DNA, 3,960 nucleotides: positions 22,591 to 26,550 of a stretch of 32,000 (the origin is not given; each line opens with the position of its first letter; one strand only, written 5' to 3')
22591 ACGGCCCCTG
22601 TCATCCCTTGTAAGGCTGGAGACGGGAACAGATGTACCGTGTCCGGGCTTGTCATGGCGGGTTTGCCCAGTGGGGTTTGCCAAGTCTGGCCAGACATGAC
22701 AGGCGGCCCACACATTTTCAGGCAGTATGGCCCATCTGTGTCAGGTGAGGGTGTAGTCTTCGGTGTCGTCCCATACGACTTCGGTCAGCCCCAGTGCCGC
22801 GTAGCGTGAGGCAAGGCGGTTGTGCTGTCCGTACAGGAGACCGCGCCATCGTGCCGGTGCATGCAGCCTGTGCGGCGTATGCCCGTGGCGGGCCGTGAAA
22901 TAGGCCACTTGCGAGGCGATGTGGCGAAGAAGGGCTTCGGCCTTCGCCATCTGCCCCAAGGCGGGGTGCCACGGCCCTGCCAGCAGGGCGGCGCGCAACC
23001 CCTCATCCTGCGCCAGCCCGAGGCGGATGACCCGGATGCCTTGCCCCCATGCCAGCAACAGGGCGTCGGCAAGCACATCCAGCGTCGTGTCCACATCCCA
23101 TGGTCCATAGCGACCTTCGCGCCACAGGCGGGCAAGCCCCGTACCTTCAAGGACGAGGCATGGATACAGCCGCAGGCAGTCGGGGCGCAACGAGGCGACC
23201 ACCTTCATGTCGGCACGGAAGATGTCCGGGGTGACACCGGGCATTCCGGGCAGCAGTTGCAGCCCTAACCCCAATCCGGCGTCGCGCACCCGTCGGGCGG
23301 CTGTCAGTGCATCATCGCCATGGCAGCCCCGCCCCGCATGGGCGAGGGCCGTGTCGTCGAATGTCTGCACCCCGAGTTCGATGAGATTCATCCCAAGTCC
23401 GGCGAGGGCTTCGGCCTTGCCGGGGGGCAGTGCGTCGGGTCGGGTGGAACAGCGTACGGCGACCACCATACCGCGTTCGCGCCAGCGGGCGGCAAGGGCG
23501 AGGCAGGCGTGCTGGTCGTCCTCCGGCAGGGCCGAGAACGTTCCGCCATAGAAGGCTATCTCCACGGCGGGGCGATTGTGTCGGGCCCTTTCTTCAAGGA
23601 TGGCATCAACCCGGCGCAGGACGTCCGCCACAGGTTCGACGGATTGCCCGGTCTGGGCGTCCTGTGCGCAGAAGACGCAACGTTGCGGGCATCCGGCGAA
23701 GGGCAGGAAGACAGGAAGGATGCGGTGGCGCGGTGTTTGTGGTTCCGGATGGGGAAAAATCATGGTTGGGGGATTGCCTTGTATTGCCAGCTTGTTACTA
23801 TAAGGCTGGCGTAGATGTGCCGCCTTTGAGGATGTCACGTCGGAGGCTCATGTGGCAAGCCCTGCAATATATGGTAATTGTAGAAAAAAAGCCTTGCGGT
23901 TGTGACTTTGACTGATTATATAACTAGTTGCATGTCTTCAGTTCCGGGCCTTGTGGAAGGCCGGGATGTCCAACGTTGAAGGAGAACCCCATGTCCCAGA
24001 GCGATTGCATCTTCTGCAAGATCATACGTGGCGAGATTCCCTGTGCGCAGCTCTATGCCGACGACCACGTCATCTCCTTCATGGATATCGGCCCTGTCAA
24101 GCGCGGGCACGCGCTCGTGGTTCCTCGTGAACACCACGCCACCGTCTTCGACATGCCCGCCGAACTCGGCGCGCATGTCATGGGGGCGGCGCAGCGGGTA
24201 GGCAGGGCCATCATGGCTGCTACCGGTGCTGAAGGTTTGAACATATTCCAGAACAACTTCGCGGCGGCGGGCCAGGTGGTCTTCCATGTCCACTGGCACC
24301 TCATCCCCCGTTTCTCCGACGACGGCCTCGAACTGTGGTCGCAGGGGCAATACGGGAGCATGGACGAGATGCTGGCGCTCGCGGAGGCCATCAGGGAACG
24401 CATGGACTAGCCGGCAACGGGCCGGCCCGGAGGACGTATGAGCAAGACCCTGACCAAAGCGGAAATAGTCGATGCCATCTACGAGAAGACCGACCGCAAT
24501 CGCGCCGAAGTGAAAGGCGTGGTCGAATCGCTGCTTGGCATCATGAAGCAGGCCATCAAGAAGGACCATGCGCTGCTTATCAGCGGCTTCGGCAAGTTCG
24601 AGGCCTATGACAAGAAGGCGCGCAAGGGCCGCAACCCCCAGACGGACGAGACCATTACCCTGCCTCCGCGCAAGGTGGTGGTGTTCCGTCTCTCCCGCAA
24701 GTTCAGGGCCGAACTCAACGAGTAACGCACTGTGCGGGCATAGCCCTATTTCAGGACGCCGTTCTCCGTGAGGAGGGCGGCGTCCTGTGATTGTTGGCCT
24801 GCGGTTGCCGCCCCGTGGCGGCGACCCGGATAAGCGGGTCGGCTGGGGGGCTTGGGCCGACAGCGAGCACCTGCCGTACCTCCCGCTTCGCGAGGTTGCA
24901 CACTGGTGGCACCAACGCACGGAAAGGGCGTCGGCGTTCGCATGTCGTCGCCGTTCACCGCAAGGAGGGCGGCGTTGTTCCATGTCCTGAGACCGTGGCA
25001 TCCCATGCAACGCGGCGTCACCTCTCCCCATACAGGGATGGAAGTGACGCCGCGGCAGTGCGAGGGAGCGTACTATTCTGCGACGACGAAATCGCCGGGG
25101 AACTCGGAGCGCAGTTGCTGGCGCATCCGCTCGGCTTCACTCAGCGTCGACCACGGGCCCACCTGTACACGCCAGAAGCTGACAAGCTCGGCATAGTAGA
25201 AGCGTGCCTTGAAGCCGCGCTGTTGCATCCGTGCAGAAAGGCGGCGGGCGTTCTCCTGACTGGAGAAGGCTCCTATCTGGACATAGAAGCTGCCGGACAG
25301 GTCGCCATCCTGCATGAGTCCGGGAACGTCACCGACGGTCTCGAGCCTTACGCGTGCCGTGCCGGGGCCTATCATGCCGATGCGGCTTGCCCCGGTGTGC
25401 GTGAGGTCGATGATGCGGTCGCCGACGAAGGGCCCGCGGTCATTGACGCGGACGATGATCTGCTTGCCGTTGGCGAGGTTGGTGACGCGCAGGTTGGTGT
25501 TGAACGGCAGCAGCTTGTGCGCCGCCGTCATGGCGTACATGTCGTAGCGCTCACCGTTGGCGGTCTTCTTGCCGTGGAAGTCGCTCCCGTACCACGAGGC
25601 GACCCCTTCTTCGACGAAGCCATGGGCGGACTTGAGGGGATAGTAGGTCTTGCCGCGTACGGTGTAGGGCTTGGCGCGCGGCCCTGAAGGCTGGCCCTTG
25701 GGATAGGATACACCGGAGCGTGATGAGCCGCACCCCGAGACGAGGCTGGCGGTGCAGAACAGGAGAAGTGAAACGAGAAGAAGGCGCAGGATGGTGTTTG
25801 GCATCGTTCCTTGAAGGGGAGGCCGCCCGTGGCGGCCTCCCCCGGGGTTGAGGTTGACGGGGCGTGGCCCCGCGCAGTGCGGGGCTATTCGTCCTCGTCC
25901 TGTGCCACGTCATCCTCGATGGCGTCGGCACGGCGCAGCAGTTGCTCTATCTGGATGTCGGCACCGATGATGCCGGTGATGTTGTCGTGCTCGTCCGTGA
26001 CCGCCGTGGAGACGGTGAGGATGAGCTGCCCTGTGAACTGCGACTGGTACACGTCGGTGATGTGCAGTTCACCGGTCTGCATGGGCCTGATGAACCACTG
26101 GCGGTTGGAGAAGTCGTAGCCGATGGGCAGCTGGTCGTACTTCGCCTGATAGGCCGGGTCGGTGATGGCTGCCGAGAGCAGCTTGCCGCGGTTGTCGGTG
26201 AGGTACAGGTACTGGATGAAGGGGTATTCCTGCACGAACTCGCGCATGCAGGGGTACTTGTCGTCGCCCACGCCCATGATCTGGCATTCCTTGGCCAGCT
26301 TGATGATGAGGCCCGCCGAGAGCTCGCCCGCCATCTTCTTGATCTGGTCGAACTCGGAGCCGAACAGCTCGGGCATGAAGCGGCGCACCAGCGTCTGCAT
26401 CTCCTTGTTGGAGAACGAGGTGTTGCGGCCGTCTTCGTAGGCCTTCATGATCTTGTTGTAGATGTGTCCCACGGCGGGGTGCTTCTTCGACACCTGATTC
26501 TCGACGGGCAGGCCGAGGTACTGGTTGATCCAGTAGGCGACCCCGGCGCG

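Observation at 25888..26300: Cytoplasmic HMGL-family (likely Re-citrate synthase-type) enzyme fused to a Cache-like sensor domain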

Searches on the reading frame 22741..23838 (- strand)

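Call 18: search_protein_families(library=pfam, proteins=[window:22741-23838:-], max_evalue=0.01)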
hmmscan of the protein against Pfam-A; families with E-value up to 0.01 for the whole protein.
window:22741-23838:- (365 aa): 2 families
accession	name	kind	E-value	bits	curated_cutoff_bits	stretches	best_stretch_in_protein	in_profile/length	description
PF16199.10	Radical_SAM_C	-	4.5e-20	72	31.9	1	219-302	1-81/85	Radical_SAM C-terminal domain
PF04055.27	Radical_SAM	-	5.6e-20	72.6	29.5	1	46-211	3-163/166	Radical SAM superfamily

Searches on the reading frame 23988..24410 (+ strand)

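Call 18: search_protein_families(library=pfam, proteins=[window:23988-24410:+], max_evalue=0.01)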
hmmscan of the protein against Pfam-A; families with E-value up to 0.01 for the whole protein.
window:23988-24410:+ (140 aa): 2 families
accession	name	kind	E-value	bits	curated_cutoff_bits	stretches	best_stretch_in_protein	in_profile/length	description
PF01230.28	HIT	-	3.9e-26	92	21.5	1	14-110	1-97/98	HIT domain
PF11969.13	DcpS_C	-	5.5e-13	49.8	24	1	7-107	2-101/114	Scavenger mRNA decapping enzyme C-term binding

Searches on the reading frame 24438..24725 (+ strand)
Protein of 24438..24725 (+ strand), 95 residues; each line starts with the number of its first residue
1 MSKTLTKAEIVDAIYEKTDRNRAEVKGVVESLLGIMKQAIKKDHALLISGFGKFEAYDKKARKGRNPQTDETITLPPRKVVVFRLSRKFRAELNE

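Call 18: search_protein_families(library=pfam, proteins=[window:24438-24725:+], max_evalue=0.01)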
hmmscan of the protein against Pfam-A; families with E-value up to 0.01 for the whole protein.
window:24438-24725:+ (95 aa): 2 families
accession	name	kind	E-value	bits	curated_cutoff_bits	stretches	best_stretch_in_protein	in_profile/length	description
PF00216.26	Bac_DNA_binding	-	1.2e-27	96.4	22.4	1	5-94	1-90/90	Bacterial DNA-binding protein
PF18291.6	HU-HIG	-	6.9e-06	26.6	26.2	1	2-94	29-119/125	HU domain fused to wHTH, Ig, or Glycine-rich motif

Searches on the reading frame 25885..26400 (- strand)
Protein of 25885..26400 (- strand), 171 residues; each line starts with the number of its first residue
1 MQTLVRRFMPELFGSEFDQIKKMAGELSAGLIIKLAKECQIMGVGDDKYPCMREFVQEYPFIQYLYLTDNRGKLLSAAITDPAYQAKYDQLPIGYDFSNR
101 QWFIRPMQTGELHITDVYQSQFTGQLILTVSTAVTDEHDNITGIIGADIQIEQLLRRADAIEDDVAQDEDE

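Call 3: search_protein_families(library=pfam, proteins=[window:25885-26340:-], max_evalue=10)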
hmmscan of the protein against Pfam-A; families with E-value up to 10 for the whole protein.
window:25885-26340:- (151 aa): 2 families
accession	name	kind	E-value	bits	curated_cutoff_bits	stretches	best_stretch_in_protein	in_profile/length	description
PF02743.24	dCache_1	-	2.2e-14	54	45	1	32-136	58-157/240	Cache domain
PF22673.2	MCP-like_PDC_1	-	2e-12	48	27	1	37-134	10-111/113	Methyl-accepting chemotaxis protein-like, first PDC sensor domain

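Call 4: search_protein_families(library=ncbifam, proteins=[window:25885-26340:-], max_evalue=10)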
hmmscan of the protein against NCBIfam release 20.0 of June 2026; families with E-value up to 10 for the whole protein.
window:25885-26340:- (151 aa): 2 families
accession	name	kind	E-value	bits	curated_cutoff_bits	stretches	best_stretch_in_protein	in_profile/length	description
NF053867.1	SprKinKinDBac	equivalog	2.4e-05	23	775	1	75-134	120-179/500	sporulation kinase KinD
NF040885.1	diguan_DgcJ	equivalog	0.047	12.5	500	1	84-134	193-242/493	diguanylate cyclase DgcJ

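Call 17: search_solved_structures(query=window:25885-26400:-, max_evalue=10, show_alignments=3)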
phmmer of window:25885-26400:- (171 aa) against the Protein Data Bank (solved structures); distinct sequences matched with E-value up to 10: 18.
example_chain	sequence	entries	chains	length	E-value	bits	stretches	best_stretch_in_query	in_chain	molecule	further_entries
4jgo_A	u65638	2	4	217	1.3e-06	31.4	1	90-165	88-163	Sporulation kinase D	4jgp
9koo_A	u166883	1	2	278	2.9e-06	30.3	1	90-159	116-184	Methyl-accepting chemotaxis protein PctA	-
5ltx_A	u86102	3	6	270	3.1e-06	30.2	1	90-159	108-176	Chemotaxis protein | Methyl-accepting chemotaxis protein PctA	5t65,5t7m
4jgq_A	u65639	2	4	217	8.5e-06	28.8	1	90-165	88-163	Sporulation kinase D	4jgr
4xmq_A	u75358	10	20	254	2.2e-05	27.5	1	65-155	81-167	Putative methyl-accepting chemotaxis signal transduction protein | Methyl-accepting chemotaxis protein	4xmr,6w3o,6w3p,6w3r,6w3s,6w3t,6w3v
5ltv_A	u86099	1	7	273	0.00022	24.3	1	83-162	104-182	Chemotactic transducer PctC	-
5lt9_A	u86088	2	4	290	0.0005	23.1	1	79-158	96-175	Methyl-accepting chemotaxis protein PctB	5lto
7w0w_A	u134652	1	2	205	0.00052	23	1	60-158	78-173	Methyl-accepting chemotaxis protein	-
6pxy_A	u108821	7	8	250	0.0013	21.7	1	90-159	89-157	Putative methyl-accepting chemotaxis protein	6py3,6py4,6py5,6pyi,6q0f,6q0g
6iop_A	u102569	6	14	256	0.031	17.3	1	94-160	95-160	Methyl-accepting chemotaxis protein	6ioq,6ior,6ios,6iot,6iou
3ios_A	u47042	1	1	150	0.04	16.9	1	37-84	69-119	Disulfide bond forming protein (DsbF)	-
6f9g_A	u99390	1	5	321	0.13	15.3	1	98-155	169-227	Methyl-accepting chemotaxis protein McpU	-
7k5n_A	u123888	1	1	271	0.23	14.4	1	94-149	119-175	Sensor domain-containing diguanylate cyclase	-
6pzj_A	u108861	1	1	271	0.27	14.2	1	100-158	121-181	Methyl-accepting chemotaxis protein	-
3c8c_A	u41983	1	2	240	0.44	13.5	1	96-156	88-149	Methyl-accepting chemotaxis protein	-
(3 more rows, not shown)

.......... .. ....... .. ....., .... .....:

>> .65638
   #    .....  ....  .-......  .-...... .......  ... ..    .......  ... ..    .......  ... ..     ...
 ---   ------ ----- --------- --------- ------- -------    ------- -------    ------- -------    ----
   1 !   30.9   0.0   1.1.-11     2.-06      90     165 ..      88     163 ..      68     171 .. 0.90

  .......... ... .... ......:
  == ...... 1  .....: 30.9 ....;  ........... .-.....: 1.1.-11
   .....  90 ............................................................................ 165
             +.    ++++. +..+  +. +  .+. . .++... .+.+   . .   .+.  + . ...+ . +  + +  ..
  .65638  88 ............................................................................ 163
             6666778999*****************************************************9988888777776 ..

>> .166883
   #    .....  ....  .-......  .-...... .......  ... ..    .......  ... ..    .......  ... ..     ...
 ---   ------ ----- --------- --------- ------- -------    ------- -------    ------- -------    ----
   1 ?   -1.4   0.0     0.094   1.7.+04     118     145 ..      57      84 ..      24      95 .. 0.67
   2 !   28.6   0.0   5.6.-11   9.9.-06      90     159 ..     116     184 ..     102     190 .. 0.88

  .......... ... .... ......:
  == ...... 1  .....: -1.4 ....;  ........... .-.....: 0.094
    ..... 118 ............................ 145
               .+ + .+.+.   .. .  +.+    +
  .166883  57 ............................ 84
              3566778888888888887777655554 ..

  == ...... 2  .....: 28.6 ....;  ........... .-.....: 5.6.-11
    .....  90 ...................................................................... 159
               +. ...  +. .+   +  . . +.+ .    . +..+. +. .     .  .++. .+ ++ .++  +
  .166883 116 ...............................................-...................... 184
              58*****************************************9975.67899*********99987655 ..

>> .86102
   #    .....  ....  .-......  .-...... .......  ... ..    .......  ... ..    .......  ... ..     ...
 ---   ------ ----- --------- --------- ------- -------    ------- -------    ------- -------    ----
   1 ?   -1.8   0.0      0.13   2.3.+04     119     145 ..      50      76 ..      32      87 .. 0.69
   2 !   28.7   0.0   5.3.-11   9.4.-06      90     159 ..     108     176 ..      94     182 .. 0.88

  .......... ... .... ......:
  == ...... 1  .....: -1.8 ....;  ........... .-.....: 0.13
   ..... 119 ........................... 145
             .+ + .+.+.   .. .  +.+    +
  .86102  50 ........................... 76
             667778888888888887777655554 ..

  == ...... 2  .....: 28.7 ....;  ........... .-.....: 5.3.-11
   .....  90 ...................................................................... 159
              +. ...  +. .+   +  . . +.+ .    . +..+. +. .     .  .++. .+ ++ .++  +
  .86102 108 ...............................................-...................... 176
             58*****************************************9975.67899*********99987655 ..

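Call 78: predict_structure(alignment_id=A4)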
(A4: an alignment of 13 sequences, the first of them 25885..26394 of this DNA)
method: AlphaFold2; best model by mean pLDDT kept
length: 169 residues; sequences in the alignment: 13
mean_pLDDT: 79.7   pTM: 0.75
mean pLDDT of the five models: 79.7, 79.6, 79.5, 77.8, 77.4
residues with pLDDT >= 90: 52; 70-90: 83; 50-70: 19; < 50: 15
segments of 3 or more residues with pLDDT < 50: 1-11
pLDDT, mean of each block of 10 residues (from residue 1): 40 65 77 77 79 86 94 91 87 94 93 86 89 90 90 64 49
secondary structure, 60 per line:
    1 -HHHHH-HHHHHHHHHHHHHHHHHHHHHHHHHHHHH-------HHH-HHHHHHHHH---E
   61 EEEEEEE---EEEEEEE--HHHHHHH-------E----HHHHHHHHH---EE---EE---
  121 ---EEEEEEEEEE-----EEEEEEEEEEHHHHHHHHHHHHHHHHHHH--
elements in order: H2-6 H8-36 H48-56 E60-67 E71-77 H80-86 H99-107 E124-133 E139-148 H149-167

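Call 80: fold_search(model_id=the predicted structure, library=pdb)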
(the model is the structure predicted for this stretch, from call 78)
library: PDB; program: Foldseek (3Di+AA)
matches with E <= 10: 1404; with E <= 0.001: 177
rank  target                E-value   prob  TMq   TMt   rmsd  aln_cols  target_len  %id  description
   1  4jgq_B                7.5e-09  1.00  0.57  0.49   4.6       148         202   22  The crystal structure of sporulation kinase D mutant sensor domain, r131a, from Bacillus subtilis subsp in co-crystall (released 2013-05-15)
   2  4jgo_B                1.1e-08  1.00  0.60  0.50   3.8       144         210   24  The crystal structure of sporulation kinase d sensor domain from Bacillus subtilis subsp. (released 2013-05-15)
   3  4jgq_A                1.2e-08  1.00  0.59  0.50   4.4       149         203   23  The crystal structure of sporulation kinase D mutant sensor domain, r131a, from Bacillus subtilis subsp in co-crystall (released 2013-05-15)
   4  4jgo_A                1.3e-08  1.00  0.60  0.51   3.9       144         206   24  The crystal structure of sporulation kinase d sensor domain from Bacillus subtilis subsp. (released 2013-05-15)
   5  4jgr_A                1.7e-08  1.00  0.58  0.49   3.6       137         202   26  The crystal structure of sporulation kinase D mutant sensor domain, R131A, from Bacillus subtilis subsp at 2.4A resolu (released 2013-05-15)
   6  4jgr_B                1.7e-08  1.00  0.57  0.48   4.6       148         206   22  The crystal structure of sporulation kinase D mutant sensor domain, R131A, from Bacillus subtilis subsp at 2.4A resolu (released 2013-05-15)
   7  4jgp_B                2.2e-08  1.00  0.58  0.48   4.7       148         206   22  The crystal structure of sporulation kinase D sensor domain from Bacillus subtilis subsp in complex with pyruvate at 2 (released 2013-05-15)
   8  9a65_B                2.1e-07  1.00  0.60  0.17   3.8       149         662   18  Integrative model of YVAQ-MCPB by crosslinking MS and deep learning (released 2024-09-18)
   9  9a5d_A                2.3e-07  1.00  0.62  0.20   6.2       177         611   15  Integrative model of WALK-YYCH by crosslinking MS and deep learning (released 2024-09-18)
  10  6w3s_A                3.2e-07  1.00  0.48  0.34   7.1       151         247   18  Crystal structure of ligand-binding domain of Campylobacter jejuni chemoreceptor Tlp3 in complex with L-leucine (released 2020-05-20)
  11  4xmr_B                5.1e-07  1.00  0.50  0.34   6.7       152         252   18  Crystal structure of the sensory domain of the Campylobacter jejuni chemoreceptor Tlp3 (CcmL) with isoleucine bound. (released 2015-11-04)
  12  6w3o_A                5.8e-07  1.00  0.57  0.42   4.2       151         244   16  Crystal structure of ligand-binding domain of Campylobacter jejuni chemoreceptor Tlp3 in complex with 4-methylisoleuci (released 2020-05-20)
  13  6w3x_A                6.2e-07  1.00  0.55  0.40   4.7       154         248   17  Crystal structure of ligand-binding domain of Campylobacter jejuni chemoreceptor Tlp3 in complex with L-valine (released 2020-05-20)
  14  6w3r_B                6.2e-07  1.00  0.49  0.34   6.6       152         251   19  Crystal structure of ligand-binding domain of Campylobacter jejuni chemoreceptor Tlp3 in complex with 3-methylisoleuci (released 2020-05-20)
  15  5ere                  6.6e-07  1.00  0.55  0.20   5.0       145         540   14  Extracellular ligand binding receptor from Desulfohalobium retbaense DSM5692 (released 2016-08-10)
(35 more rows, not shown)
